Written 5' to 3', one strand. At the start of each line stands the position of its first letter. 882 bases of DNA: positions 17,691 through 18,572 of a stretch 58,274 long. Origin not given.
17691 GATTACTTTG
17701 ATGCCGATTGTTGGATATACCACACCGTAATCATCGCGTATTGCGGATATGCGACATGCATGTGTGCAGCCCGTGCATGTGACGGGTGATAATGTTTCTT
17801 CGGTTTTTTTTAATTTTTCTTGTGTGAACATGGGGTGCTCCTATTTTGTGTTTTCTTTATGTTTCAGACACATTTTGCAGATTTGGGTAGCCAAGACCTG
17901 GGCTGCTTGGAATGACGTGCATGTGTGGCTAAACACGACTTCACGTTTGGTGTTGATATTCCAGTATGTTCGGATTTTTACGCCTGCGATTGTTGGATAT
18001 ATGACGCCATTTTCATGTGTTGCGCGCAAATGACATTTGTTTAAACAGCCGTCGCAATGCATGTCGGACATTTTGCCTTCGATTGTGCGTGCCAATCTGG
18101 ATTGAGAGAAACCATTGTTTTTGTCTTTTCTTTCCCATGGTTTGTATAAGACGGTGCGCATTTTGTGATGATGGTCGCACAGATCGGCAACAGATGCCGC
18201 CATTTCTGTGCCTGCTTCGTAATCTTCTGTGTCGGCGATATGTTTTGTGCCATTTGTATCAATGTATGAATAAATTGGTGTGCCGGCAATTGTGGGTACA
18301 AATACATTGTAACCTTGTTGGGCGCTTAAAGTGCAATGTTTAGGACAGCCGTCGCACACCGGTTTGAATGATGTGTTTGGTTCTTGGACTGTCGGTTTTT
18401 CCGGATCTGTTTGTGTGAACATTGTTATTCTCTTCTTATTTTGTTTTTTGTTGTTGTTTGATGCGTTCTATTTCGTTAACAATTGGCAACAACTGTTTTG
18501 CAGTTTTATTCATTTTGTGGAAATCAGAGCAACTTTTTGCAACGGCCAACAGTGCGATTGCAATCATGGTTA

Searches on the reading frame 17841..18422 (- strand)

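Call 13: search_protein_families(library=pfam, proteins=[window:17841-18422:-], max_evalue=0.001)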
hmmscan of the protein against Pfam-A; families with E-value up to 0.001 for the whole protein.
window:17841-18422:- (193 aa): 0 families

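Call 60: search_protein_families(library=pfam, proteins=[window:17841-18422:-], max_evalue=1)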
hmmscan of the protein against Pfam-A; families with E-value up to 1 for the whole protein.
window:17841-18422:- (193 aa): 1 family
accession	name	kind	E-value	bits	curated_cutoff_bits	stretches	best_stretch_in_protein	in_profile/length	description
PF13511.11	DUF4124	-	0.33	11.7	22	1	43-65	7-29/56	Domain of unknown function (DUF4124)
